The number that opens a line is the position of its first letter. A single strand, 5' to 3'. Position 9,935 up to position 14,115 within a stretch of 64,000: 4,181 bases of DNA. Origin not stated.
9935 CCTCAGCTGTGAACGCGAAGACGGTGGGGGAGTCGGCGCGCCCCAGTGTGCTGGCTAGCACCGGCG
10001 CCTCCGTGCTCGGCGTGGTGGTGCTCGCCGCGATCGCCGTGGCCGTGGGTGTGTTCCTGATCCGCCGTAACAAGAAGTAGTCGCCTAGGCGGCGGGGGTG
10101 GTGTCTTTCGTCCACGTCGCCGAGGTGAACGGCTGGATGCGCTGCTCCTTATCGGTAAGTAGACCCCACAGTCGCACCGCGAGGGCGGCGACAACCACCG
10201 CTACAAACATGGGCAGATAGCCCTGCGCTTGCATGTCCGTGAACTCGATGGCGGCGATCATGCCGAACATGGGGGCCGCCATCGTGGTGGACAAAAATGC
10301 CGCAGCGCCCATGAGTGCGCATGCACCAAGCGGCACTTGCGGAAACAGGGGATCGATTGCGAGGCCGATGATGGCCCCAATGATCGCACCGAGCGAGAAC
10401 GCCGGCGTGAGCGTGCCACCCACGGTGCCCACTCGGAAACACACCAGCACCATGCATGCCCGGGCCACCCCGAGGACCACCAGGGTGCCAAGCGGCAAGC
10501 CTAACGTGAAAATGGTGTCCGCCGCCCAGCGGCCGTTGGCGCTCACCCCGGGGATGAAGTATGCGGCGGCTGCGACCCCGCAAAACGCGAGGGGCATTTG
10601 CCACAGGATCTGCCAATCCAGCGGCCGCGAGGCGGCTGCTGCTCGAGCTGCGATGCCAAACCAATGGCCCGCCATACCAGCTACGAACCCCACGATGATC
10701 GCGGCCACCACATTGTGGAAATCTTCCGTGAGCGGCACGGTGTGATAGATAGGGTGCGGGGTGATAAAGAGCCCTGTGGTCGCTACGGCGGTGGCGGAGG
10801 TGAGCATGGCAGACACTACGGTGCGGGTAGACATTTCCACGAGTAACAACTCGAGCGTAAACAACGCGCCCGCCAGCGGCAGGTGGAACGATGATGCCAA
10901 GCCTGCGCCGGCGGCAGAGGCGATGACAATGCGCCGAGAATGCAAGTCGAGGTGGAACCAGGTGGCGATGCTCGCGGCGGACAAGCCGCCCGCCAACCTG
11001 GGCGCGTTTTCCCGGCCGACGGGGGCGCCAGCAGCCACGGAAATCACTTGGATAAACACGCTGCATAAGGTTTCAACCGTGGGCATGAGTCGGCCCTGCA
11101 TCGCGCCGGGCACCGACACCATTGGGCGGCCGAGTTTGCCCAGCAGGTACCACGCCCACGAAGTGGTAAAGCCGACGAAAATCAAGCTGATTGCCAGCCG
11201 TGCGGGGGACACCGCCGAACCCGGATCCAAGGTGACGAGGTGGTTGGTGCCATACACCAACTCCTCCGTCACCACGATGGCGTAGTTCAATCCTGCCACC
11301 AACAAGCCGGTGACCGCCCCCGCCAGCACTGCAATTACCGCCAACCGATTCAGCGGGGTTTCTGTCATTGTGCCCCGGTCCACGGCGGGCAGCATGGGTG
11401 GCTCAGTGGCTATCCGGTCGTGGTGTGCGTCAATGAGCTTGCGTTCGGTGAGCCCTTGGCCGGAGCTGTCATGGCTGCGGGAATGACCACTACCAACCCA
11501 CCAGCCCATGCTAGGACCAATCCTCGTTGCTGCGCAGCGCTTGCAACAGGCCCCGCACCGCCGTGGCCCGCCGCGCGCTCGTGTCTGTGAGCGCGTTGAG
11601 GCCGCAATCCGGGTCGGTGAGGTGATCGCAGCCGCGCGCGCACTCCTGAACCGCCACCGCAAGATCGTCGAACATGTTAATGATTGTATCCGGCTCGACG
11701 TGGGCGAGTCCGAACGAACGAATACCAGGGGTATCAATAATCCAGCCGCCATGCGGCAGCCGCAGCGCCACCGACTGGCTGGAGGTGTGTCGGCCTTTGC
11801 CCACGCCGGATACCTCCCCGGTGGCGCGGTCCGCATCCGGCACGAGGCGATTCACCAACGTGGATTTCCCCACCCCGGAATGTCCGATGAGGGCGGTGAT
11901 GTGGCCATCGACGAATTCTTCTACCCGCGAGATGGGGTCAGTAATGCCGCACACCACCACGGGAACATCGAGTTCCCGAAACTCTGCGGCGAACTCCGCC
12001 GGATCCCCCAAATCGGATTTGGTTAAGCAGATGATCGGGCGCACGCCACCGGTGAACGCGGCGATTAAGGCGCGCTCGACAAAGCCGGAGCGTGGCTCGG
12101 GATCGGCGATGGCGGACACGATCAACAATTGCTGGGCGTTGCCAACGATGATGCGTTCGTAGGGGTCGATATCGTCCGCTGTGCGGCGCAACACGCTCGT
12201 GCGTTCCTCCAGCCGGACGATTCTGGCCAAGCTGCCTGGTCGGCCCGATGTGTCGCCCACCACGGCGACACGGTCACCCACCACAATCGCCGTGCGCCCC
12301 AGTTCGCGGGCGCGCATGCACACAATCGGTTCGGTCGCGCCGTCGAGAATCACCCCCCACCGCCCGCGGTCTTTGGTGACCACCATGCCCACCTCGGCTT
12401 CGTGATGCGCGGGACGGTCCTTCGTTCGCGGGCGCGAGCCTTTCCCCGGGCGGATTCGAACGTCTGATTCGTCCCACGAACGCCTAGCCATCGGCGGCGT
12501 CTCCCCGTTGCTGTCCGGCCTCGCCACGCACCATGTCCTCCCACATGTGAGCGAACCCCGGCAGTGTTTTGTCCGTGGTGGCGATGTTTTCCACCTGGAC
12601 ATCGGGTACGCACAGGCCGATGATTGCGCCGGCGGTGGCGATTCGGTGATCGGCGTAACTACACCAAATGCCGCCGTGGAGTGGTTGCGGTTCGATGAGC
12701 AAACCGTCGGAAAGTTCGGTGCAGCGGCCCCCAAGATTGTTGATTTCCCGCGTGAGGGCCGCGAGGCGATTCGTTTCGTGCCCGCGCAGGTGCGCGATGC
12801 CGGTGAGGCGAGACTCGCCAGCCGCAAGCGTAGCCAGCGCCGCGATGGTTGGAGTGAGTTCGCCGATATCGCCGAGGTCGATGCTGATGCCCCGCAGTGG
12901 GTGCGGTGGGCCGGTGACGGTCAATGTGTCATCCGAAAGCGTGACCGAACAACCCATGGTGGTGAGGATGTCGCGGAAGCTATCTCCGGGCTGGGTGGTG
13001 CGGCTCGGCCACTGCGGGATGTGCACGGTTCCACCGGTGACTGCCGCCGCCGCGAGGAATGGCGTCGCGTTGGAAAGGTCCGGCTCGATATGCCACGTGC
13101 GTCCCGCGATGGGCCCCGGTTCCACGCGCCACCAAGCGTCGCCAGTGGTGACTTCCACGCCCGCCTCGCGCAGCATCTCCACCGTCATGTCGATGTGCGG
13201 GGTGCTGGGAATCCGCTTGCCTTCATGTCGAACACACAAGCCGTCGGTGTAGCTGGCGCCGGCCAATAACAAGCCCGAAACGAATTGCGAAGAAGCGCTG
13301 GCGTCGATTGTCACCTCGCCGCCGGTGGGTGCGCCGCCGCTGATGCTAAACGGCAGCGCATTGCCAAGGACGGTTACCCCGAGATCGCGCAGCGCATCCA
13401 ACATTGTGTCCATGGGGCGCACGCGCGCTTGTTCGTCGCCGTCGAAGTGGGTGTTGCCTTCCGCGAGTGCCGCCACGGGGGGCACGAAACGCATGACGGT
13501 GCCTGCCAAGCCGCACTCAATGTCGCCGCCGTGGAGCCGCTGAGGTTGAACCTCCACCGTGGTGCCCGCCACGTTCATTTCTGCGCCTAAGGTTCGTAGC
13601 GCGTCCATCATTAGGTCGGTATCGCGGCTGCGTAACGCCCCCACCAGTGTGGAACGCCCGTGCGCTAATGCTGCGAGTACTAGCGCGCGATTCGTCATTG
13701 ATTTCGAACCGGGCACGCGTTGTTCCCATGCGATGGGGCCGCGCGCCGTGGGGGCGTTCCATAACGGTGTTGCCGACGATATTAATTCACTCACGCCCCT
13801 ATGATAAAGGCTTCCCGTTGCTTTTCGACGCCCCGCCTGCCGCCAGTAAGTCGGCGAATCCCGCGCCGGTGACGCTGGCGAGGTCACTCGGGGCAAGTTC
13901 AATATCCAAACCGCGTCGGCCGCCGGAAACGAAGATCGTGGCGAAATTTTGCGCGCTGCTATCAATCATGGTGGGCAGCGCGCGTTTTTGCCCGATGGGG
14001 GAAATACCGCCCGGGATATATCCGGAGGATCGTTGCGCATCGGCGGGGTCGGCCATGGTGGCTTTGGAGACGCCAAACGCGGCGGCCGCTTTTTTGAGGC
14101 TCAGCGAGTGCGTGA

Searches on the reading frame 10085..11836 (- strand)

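Call 49: search_protein_families(library=pfam, proteins=[window:10085-11836:-], max_evalue=0.00001)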
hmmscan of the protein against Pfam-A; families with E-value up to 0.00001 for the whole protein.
window:10085-11836:- (583 aa): 1 family
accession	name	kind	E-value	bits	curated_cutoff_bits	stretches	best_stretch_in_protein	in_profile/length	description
PF00654.25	Voltage_CLC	-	2.1e-55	188.7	24.8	1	225-553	5-344/346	Voltage gated chloride channel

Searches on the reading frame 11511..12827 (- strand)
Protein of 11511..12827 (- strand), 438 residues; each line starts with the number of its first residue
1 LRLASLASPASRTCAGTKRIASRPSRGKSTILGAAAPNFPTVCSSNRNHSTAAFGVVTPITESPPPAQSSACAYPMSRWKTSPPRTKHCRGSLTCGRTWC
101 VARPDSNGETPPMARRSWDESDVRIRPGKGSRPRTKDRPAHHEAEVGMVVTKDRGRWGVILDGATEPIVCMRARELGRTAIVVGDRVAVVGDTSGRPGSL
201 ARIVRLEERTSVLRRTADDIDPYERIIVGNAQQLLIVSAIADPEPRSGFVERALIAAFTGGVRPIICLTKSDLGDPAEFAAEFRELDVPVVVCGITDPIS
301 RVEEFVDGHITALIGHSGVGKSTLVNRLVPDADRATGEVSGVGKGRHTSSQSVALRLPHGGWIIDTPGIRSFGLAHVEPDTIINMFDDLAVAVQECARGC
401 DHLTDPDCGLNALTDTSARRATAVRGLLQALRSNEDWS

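Call 49: search_protein_families(library=pfam, proteins=[window:11511-12827:-], max_evalue=0.00001)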
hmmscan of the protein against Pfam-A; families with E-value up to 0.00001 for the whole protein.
window:11511-12827:- (438 aa): 2 families
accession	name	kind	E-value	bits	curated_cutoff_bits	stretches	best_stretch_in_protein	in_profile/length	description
PF03193.22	RsgA_GTPase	-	1.1e-44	152.7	30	1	207-374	2-173/174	RsgA GTPase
PF01926.29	MMR_HSR1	-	7.4e-07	29.7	21.9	1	312-374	3-57/113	50S ribosome-binding GTPase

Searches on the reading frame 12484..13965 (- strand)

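Call 49: search_protein_families(library=pfam, proteins=[window:12484-13965:-], max_evalue=0.00001)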
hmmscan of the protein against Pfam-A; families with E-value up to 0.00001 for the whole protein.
window:12484-13965:- (493 aa): 1 family
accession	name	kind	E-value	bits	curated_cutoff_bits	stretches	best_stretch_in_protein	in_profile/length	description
PF00275.25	EPSP_synthase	-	2e-110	369.9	22.8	1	80-473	9-415/417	EPSP synthase (3-phosphoshikimate 1-carboxyvinyltransferase)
